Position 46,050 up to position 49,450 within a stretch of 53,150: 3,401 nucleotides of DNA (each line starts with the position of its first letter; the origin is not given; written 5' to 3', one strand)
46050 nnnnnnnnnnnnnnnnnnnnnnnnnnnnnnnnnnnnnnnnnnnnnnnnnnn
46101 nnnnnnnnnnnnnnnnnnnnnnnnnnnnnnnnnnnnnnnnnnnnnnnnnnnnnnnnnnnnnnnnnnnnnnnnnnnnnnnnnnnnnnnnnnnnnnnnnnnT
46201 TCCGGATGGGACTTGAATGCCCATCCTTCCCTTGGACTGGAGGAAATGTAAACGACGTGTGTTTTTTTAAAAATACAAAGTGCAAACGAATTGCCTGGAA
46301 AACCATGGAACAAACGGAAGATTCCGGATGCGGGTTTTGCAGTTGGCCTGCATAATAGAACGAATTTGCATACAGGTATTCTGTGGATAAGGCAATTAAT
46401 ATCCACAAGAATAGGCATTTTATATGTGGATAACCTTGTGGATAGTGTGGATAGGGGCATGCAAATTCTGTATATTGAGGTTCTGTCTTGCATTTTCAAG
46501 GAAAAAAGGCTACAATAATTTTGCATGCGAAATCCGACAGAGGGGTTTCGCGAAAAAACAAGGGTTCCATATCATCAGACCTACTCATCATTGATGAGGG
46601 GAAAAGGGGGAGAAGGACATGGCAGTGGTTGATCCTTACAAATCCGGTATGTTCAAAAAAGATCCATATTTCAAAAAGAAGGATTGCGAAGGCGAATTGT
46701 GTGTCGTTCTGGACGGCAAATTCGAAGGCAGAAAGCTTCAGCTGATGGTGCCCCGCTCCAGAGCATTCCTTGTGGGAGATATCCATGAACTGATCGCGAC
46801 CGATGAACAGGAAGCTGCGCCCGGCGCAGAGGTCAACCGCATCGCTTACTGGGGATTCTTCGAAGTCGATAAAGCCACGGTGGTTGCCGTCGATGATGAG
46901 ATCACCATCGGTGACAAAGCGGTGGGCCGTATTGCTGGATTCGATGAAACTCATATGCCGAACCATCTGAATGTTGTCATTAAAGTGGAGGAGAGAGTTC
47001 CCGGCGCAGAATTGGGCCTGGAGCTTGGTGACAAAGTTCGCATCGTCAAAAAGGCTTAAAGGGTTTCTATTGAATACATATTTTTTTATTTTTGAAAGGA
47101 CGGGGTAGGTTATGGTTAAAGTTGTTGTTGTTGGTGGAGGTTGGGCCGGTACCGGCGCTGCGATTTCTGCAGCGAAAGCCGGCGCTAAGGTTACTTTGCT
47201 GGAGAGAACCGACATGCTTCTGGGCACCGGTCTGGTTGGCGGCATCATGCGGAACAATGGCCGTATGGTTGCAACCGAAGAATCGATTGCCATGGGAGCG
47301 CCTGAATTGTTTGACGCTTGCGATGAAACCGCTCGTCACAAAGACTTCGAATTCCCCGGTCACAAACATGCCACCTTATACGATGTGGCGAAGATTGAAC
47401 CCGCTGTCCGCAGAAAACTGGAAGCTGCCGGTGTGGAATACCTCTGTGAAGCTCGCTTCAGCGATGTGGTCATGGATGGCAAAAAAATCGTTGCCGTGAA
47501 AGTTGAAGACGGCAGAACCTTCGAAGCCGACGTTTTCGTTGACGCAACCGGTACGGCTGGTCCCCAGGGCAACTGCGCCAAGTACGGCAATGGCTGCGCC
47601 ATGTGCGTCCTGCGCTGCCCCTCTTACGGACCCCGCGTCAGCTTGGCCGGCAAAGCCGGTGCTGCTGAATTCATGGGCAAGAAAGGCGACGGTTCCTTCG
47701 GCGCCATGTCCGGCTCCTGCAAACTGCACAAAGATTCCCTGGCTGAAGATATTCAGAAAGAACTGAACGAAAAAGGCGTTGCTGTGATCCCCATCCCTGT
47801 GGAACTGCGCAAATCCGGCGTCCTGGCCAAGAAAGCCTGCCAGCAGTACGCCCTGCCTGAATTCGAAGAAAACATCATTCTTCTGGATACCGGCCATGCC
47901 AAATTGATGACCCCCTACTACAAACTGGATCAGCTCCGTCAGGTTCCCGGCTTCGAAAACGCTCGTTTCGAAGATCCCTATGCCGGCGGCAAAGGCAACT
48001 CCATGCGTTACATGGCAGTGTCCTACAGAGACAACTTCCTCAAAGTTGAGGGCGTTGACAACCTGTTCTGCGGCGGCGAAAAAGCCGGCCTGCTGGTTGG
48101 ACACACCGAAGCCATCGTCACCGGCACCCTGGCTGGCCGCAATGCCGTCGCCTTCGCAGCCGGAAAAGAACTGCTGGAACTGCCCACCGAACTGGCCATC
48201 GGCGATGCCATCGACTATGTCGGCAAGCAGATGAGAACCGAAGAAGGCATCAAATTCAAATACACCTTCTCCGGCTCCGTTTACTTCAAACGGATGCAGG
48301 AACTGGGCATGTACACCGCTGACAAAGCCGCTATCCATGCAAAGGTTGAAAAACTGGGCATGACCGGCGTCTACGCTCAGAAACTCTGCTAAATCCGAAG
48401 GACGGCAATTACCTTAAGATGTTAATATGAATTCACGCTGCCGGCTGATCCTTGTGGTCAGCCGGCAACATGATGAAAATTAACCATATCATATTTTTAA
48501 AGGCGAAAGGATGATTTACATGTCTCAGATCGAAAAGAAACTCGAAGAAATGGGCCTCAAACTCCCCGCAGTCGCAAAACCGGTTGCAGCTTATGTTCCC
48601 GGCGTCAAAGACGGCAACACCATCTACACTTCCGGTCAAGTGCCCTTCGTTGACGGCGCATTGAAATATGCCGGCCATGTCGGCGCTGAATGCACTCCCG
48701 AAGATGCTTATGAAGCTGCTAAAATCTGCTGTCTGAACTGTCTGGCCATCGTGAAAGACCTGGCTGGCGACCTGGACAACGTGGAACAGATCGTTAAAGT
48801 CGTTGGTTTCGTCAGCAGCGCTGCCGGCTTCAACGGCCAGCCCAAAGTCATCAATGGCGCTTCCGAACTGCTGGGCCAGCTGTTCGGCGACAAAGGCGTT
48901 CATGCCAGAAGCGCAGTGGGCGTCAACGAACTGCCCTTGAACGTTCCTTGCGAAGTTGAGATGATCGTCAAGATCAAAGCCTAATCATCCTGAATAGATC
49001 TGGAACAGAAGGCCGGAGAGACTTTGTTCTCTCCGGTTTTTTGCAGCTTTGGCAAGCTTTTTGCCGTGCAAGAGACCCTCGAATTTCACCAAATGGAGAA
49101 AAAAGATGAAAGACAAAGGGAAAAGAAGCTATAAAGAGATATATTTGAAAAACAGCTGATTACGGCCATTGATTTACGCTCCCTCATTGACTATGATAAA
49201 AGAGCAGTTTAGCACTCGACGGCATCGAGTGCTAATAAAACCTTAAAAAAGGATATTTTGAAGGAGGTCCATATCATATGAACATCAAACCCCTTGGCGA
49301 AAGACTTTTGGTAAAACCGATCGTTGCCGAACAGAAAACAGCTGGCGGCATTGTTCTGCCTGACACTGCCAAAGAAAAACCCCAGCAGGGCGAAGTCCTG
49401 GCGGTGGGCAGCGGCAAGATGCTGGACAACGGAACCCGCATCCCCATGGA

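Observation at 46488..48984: Uncharacterised operon: 146-aa protein plus GidA/TrmFO-like flavoprotein with an inserted Cys4 motif (plus RidA), next to the t6A tRNA-modification genes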

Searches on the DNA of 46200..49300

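Call 32: search_rna_families(source=window, start=46200, end=49300, threshold=evalue, max_evalue=1)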
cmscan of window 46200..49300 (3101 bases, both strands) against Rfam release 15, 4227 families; matches with E-value up to 1: 1.
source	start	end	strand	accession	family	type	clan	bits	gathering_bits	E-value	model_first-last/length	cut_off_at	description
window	49013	49062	-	RF01676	P31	Gene; sRNA;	-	22.1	40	0.48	1-82/82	no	Pseudomonas sRNA P31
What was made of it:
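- Tried and rejected: A scan of 46200-49300 at E up to 1 gave only a chance-level sRNA hit on the terminator (call 32).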
